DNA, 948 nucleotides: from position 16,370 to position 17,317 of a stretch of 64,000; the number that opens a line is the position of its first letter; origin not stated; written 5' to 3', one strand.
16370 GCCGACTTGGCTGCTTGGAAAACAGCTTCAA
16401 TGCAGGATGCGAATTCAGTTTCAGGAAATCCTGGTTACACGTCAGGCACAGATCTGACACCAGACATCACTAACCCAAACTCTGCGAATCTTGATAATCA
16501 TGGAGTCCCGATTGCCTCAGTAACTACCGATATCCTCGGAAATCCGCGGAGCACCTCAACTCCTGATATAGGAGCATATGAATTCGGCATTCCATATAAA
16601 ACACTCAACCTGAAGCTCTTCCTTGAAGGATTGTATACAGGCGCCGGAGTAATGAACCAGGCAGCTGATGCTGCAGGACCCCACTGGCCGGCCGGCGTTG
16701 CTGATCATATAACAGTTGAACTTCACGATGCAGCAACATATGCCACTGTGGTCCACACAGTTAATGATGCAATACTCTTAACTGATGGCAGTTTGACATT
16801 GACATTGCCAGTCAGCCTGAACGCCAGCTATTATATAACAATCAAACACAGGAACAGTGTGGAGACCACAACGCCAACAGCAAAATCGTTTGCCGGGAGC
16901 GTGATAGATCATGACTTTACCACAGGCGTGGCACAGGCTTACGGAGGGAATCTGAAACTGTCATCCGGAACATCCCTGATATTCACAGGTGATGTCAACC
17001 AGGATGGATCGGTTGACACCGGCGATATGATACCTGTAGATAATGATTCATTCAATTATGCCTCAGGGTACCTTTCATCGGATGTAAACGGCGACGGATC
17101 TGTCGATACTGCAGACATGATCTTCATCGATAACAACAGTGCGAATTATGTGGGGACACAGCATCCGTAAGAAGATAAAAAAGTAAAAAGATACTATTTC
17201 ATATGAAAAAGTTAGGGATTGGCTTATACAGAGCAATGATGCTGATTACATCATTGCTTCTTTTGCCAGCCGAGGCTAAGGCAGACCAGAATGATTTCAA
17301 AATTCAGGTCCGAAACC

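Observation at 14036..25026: Dockerin-tailed beta-helix protein next to a T9SS-anchored giant protein with four cohesin-like modules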

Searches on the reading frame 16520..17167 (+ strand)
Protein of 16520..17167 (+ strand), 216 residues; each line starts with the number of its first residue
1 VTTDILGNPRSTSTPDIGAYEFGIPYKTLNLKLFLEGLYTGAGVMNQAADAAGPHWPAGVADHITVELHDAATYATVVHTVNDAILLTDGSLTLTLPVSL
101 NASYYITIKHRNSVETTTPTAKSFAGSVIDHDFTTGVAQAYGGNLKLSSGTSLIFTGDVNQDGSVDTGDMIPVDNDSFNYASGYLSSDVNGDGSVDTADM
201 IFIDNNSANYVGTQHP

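Call 9: search_protein_families(library=pfam, proteins=[window:16520-17167:+], max_evalue=10)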
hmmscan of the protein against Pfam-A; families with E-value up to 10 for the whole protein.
window:16520-17167:+ (216 aa): 2 families
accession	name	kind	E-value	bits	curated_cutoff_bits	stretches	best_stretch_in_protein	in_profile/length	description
PF00404.24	Dockerin_1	-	0.00038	21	22.9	2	157-205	2-54/57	Dockerin type I domain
PF00036.39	EF-hand_1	-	0.5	10.5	25.4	0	188-200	10-22/29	EF hand domain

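Call 39: find_homologous_proteins(query=window:16598-17167:+)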
Query window:16598-17167:+ (190 aa): 132 proteins with E <= 0.001 among 255 candidates; the best 120 are listed.
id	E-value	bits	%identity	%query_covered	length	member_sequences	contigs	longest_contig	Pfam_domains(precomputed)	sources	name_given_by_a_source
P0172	3.0e-69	251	86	72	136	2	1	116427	-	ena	-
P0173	1.0e-61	226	59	100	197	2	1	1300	-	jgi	jgi:hypothetical protein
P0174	3.1e-61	224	57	96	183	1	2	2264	-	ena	-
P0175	4.2e-61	224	58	100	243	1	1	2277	-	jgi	jgi:hypothetical protein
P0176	6.0e-60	220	57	100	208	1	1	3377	-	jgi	jgi:hypothetical protein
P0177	1.2e-58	216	59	100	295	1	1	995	-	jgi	jgi:hypothetical protein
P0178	5.6e-57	211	55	100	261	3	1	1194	-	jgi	jgi:hypothetical protein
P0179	7.8e-57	210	55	100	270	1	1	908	PF00404.25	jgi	-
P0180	1.1e-56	210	54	100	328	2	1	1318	-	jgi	-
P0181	8.3e-56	207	54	100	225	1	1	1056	PF00404.25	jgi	jgi:hypothetical protein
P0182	1.3e-55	206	56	96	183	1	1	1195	-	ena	-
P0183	2.9e-55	205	56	100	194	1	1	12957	PF00404.25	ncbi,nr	ncbi:MAG: hypothetical protein PHW35_13550, partial [Lentimicrobiaceae bacterium]|nr:hypothetical pr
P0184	3.4e-55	205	56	100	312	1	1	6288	PF00754.32,PF00404.25,PF22633.4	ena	-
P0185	1.2e-54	203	59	91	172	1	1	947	PF00404.25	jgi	jgi:hypothetical protein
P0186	1.4e-54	203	55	100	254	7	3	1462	PF19408.6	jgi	jgi:hypothetical protein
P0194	1.6e-53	199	54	100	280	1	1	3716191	-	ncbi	ncbi:MAG: hypothetical protein AB9834_14400 [Lentimicrobium sp.]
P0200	1.3e-51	193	53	100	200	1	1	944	PF00404.25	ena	-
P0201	4.0e-51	192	53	100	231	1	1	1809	PF00404.25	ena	-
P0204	1.0e-50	190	54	91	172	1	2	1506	PF00404.25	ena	-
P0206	1.9e-50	189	53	100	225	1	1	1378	PF00404.25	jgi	jgi:hypothetical protein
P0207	3.0e-50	189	51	100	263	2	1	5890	PF00404.25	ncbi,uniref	ncbi:dockerin type I domain-containing protein, partial [Lentimicrobium sp.]|uniref:dockerin type I 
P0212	4.2e-49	185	49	100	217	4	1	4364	PF00404.25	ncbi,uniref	ncbi:dockerin type I domain-containing protein, partial [Lentimicrobium sp.]|uniref:dockerin type I 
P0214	1.5e-48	183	47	100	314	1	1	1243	PF00404.25,PF20009.5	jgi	jgi:hypothetical protein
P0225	1.2e-47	180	48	97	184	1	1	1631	PF00404.25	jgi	jgi:hypothetical protein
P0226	2.4e-47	179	54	95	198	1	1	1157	PF00404.25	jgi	jgi:hypothetical protein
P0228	6.9e-47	178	51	91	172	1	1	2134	PF00404.25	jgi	-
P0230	4.6e-46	175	49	100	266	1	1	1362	PF00404.25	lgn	-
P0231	6.2e-46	175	47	100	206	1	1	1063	PF00404.25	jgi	jgi:hypothetical protein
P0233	1.6e-45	173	49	91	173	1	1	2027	PF00404.25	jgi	-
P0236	8.2e-45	171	49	91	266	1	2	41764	PF00404.25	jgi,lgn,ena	-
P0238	3.7e-44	169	51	91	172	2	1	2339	PF00404.25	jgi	jgi:hypothetical protein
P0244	4.0e-43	165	49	91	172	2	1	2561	PF00404.25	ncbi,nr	ncbi:MAG TPA: hypothetical protein DF409_09075 [Bacteroidales bacterium]|nr:hypothetical protein [Ba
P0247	7.0e-43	165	46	100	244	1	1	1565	PF00404.25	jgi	-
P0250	2.3e-42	163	54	86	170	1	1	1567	PF00404.25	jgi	jgi:hypothetical protein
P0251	4.0e-42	162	48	91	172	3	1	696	PF00404.25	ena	-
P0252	1.4e-41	160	48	91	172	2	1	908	PF00404.25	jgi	jgi:hypothetical protein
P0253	3.1e-41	159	49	91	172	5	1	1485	PF00404.25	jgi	jgi:hypothetical protein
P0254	5.7e-41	158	49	86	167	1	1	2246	PF00404.25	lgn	-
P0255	5.7e-41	158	44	99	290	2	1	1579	PF00404.25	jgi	jgi:hypothetical protein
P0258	6.7e-40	155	48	91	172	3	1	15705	PF00404.25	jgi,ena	-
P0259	8.1e-39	151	50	79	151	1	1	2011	PF00404.25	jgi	-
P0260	1.4e-38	151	44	91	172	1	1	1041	PF00404.25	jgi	jgi:hypothetical protein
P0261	3.5e-38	149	41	100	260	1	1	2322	PF00404.25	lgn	-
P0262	2.4e-37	147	61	64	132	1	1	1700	PF00404.25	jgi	jgi:uncharacterized protein (DUF2141 family)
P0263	4.8e-37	146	56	68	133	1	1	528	PF00404.25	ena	-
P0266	4.5e-35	139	55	69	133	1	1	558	PF00404.25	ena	-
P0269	5.2e-33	132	53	73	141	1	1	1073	PF00404.25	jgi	jgi:hypothetical protein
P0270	1.9e-32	131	39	100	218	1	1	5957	PF00404.25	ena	-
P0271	4.3e-32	130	50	67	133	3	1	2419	PF00404.25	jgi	-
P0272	1.1e-31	128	60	57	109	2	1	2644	PF00404.25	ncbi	ncbi:MAG: hypothetical protein FD166_3636, partial [Bacteroidetes bacterium]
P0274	4.7e-31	126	41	99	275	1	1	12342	PF00404.25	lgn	-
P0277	7.9e-30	122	39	100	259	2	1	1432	PF00404.25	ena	-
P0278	1.0e-29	122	51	68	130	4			PF00404.25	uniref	uniref:dockerin type I domain-containing protein n=1 Tax=Lentimicrobium sp. TaxID=2034841 RepID=UPI0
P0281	1.9e-27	114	37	99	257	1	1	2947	PF00404.25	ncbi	ncbi:MAG: dockerin type I domain-containing protein, partial [bacterium]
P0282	4.2e-27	113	35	99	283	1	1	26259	-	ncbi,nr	ncbi:MAG: hypothetical protein HYV28_07470 [Ignavibacteriales bacterium]|nr:hypothetical protein [Ig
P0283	1.3e-26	112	43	95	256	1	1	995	PF00404.25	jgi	jgi:hypothetical protein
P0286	6.3e-24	103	43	82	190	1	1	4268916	-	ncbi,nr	ncbi:MAG: hypothetical protein HWD58_04555 [Bacteroidota bacterium]|nr:MAG: hypothetical protein HWD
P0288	1.7e-23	101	44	81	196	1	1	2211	PF00404.25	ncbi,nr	ncbi:MAG: dockerin type I repeat-containing protein, partial [Ignavibacteriaceae bacterium]|nr:docke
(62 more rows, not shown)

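Call 41: find_encoding_contigs(protein=P0194, flank=10000, max_places=3)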
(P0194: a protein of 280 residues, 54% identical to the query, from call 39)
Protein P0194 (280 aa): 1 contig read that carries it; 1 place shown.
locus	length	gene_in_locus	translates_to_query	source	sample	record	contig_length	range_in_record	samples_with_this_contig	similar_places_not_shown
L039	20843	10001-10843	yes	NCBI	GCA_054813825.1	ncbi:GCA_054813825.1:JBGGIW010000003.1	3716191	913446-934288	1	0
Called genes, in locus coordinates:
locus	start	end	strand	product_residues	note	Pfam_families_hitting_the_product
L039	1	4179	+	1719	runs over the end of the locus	PF24981:Beta-prop_ATRN-LZTR1, PF01344:Kelch_1 (faint), PF24681:Kelch_KLHDC2_KLHL20_DRC7, PF25210:Kelch_FKB95 (faint), PF13415:Beta-prop_FBX42, PF24681:Kelch_KLHDC2_KLHL20_DRC7, PF13229:Beta_helix, PF18962:Por_Secre_tail, +1 more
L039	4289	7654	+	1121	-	PF13927:Ig_3 (faint)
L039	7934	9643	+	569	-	-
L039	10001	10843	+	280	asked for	-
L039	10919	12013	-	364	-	PF01594:AI-2E_transport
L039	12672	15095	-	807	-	PF13715:CarbopepD_reg_2, PF18939:DUF5686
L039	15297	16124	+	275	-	PF05235:CHAD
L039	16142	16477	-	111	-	PF01503:PRA-PH (weak), PF03819:MazG, PF12643:MazG-like (weak)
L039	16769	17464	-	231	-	PF00072:Response_reg, PF00486:Trans_reg_C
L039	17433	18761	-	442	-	PF00512:HisKA, PF02518:HATPase_c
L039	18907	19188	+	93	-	-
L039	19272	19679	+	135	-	PF02566:OsmC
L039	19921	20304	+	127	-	PF22636:FlK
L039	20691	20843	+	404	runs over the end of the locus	PF22020:RlmL_1st, PF02926:THUMP, PF01170:UPF0020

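Call 42: find_encoding_contigs(protein=P0282, flank=10000, max_places=3)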
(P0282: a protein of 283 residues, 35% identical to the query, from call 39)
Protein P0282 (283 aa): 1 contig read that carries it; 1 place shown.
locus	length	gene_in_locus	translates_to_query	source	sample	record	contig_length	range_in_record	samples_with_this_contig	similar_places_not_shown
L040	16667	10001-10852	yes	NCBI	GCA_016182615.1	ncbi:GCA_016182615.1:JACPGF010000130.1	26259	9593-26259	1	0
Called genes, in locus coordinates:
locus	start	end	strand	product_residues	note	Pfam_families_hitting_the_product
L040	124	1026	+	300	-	-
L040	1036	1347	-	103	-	-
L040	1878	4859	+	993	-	PF25275:Golvesin_C, PF00041:fn3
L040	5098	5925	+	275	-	PF00106:adh_short, PF13561:adh_short_C2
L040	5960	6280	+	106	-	PF00085:Thioredoxin, PF14595:Thioredoxin_9, PF13098:Thioredoxin_2, PF13192:Thioredoxin_3 (weak), PF13905:Thioredoxin_8 (faint)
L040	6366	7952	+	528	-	PF00389:2-Hacid_dh, PF02826:2-Hacid_dh_C, PF03446:NAD_binding_2 (faint), PF19304:PGDH_inter, PF01842:ACT, PF22629:ACT_AHAS_ss (weak)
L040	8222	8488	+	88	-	-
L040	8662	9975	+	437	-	-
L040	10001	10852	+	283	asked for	-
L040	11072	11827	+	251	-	PF00072:Response_reg, PF04397:LytTR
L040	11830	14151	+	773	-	PF07494:Reg_prop (faint), PF07495:Y_Y_Y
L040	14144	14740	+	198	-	PF06580:His_kinase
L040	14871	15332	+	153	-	PF00885:DMRL_synthase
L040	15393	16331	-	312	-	-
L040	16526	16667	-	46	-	?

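Call 43: find_encoding_contigs(protein=P0286, flank=10000, max_places=3)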
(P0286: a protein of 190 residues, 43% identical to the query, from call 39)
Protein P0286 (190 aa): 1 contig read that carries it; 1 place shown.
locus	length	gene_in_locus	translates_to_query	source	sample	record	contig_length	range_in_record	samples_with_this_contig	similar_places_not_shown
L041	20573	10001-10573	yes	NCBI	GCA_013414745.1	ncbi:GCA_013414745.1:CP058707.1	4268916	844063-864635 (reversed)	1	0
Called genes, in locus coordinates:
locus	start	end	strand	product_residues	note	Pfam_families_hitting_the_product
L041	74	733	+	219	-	PF09365:DUF2461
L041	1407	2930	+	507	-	-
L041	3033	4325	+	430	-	-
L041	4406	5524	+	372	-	-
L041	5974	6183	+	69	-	-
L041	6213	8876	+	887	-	PF20009:GEVED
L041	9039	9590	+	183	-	PF19081:Ig_7 (weak)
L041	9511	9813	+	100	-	-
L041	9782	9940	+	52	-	-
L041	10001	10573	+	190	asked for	-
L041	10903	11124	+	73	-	-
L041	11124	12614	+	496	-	-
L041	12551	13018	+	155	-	-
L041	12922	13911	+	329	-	PF00041:fn3 (weak)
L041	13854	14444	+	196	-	PF00041:fn3 (weak), PF18962:Por_Secre_tail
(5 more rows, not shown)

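Call 46: find_related_loci(query=A6, collection=metagenome_contigs, flank=8000)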
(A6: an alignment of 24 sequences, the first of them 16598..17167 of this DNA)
Query A6 (190 aa) in metagenome_contigs; peptide patterns used: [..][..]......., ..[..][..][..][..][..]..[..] (x = any residue, [..] = any of these).
600 stretches matched a pattern (row limit reached: there are more); 544 encode a relative of the query (tblastn E <= 1e-3); the best 80 are kept; 80 distinct loci.
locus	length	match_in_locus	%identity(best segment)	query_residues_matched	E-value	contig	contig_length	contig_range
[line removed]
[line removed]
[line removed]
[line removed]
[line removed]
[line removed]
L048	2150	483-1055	56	1-190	7e-65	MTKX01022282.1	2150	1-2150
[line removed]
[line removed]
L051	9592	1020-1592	54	1-190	2e-62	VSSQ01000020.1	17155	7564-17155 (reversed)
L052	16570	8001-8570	53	1-190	6e-62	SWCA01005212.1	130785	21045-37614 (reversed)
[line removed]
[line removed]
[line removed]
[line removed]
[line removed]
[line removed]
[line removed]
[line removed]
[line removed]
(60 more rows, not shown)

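Call 73: search_protein_families(library=pfam, proteins=[L039:4256-7651:+, L109:5636-12031:+, L109:425-5611:+, L117:504-2810:+, L106:3205-4266:+, L073:204-1313:+, L067:1413-3725:+], max_evalue=0.01)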
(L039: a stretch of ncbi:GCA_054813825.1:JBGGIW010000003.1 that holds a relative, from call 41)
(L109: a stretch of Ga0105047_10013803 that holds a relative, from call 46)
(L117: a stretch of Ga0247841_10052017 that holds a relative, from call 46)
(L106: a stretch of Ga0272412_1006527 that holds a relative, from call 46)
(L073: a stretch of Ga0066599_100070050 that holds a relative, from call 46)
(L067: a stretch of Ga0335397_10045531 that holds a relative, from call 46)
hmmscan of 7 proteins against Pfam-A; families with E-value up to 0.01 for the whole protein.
L039:4256-7651:+ (1132 aa): 4 families
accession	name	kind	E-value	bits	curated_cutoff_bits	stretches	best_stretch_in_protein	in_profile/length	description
PF13927.12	Ig_3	-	5.7e-14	52.8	30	1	629-707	1-76/78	Immunoglobulin domain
PF07679.22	I-set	-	0.00094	19.6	23.7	0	399-478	1-77/90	Immunoglobulin I-set domain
PF22352.2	K319L-like_PKD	-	0.0014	19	27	1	868-941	1-84/84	K319L-like, PKD domain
PF00404.24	Dockerin_1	-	0.0027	18.3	22.9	0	1073-1121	2-54/57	Dockerin type I domain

L109:5636-12031:+ (2132 aa): 6 families
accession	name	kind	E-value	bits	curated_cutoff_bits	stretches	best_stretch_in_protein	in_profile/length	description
PF09603.15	Fib_succ_major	-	1.6e-37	130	33.9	1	1641-1825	4-187/187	Fibrobacter succinogenes major domain (Fib_succ_major)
PF19408.5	PKD_6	-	1.2e-17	64.4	25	1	188-263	5-78/82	PKD-like domain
PF16974.11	NAR2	-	1.8e-08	34.5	26.6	0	1288-1308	103-125/142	High-affinity nitrate transporter accessory, Ig-like domain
PF16656.11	Pur_ac_phosph_N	-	4.5e-06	27.6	30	0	1181-1213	64-93/93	Purple acid Phosphatase, N-terminal domain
PF00041.27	fn3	-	7.7e-06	26.5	25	0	1180-1203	51-74/84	Fibronectin type III domain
PF25059.1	FN3_DSCAM-DSCAML_C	-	0.00087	20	39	0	1182-1215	49-81/89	DSCAM/DSCAML C-terminal Fn3-like domain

L109:425-5611:+ (1729 aa): 5 families
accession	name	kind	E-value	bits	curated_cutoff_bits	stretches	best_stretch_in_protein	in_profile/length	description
PF18962.6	Por_Secre_tail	-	2e-10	41.2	27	1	1646-1714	1-66/75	Secretion system C-terminal sorting domain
PF00404.24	Dockerin_1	-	2.6e-08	34.4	22.9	1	1396-1445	8-56/57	Dockerin type I domain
PF00963.24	Cohesin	-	4.5e-08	33.8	24.1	1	1195-1238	6-51/139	Cohesin domain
PF00041.27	fn3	-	1.9e-07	31.6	25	0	1070-1165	4-72/84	Fibronectin type III domain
PF16656.11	Pur_ac_phosph_N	-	1.8e-05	25.7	30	0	1070-1175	4-93/93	Purple acid Phosphatase, N-terminal domain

L117:504-2810:+ (769 aa): 2 families
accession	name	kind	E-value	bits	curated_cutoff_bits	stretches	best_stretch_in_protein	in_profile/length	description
PF00963.24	Cohesin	-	1.5e-24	87.2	24.1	3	49-181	3-138/139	Cohesin domain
PF00404.24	Dockerin_1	-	0.0049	17.5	22.9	0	710-758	2-54/57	Dockerin type I domain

L106:3205-4266:+ (354 aa): 2 families
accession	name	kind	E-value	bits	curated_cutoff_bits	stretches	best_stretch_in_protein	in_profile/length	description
PF00963.24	Cohesin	-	2.4e-05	25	24.1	1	37-77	12-54/139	Cohesin domain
PF00404.24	Dockerin_1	-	8.4e-05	23.1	22.9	1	295-343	2-54/57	Dockerin type I domain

L073:204-1313:+ (370 aa): 0 families

L067:1413-3725:+ (771 aa): 3 families
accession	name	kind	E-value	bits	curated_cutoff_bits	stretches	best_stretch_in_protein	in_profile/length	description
PF02368.24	Big_2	-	8.1e-19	67.8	22.8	2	165-232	3-75/79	Bacterial Ig-like domain (group 2)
PF00963.24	Cohesin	-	7.4e-18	65.5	24.1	2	242-351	1-117/139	Cohesin domain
PF00404.24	Dockerin_1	-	3.3e-06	27.7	22.9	1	712-760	2-54/57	Dockerin type I domain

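Call 77: search_solved_structures(query=A6, max_evalue=1)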
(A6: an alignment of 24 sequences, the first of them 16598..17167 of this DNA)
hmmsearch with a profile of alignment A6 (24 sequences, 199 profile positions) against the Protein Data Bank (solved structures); distinct sequences matched with E-value up to 1: 35.
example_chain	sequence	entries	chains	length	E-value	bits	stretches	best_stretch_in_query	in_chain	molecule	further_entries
8zvk_A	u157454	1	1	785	1.7e-05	27.5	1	140-186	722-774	AaBgIC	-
2vn5_B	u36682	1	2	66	7.1e-05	25.5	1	137-194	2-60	ENDOGLUCANASE A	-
8x39_A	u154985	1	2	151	0.00011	24.9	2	136-188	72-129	Serine protease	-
8x3a_A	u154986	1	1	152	0.00011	24.8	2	136-188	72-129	Serine protease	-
2vn6_B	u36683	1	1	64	0.00014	24.5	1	137-195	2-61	ENDOGLUCANASE A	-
4fl4_A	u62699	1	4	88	0.00058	22.5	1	139-188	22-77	Glycoside hydrolase family 9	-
5lxv_B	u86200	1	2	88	0.00058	22.5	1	138-185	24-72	Carbohydrate-binding protein WP_009985128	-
6kg9_A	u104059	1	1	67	0.0029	20.2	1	140-186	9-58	And cellulose-binding endoglucanase family 9 CelL ortholog dockerin domain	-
4zcu_A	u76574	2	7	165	0.0031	20.2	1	138-183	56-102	Calcium-binding mitochondrial carrier protein SCaMC-1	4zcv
4uyp_B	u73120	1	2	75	0.0044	19.7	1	138-187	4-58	Cellulosomal scaffoldin adaptor protein B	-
4uyq_B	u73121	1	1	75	0.0051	19.5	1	138-187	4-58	Cellulosomal scaffoldin adaptor protein B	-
1ohz_B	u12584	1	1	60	0.0063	19.2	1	140-186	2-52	ENDO-1,4-BETA-XYLANASE Y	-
2ccl_B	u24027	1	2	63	0.0064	19.1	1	139-185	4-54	ENDO-1,4-BETA-XYLANASE Y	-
2mte_A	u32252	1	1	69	0.007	19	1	140-187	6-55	Cellulose 1,4-beta-cellobiosidase (reducing end) CelS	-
1daq_A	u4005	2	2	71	0.0073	18.9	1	140-187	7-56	ENDOGLUCANASE SS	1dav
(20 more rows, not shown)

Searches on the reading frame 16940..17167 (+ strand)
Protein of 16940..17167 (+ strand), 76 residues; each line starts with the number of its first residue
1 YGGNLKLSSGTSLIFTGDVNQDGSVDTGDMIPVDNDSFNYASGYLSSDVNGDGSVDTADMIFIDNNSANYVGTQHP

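Call 9: search_protein_families(library=pfam, proteins=[window:16940-17167:+], max_evalue=10)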
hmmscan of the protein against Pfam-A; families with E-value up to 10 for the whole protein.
window:16940-17167:+ (76 aa): 4 families
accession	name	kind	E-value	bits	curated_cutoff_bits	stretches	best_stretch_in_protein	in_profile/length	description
PF00404.24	Dockerin_1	-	1.3e-05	25.7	22.9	2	17-65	2-54/57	Dockerin type I domain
PF13405.12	EF-hand_6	-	0.058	13.6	25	1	48-61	10-23/30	EF-hand domain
PF00036.39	EF-hand_1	-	0.065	13.3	25.4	1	48-60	10-22/29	EF hand domain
PF13202.12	EF-hand_5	-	0.75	9.8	25.9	1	48-57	9-18/25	EF hand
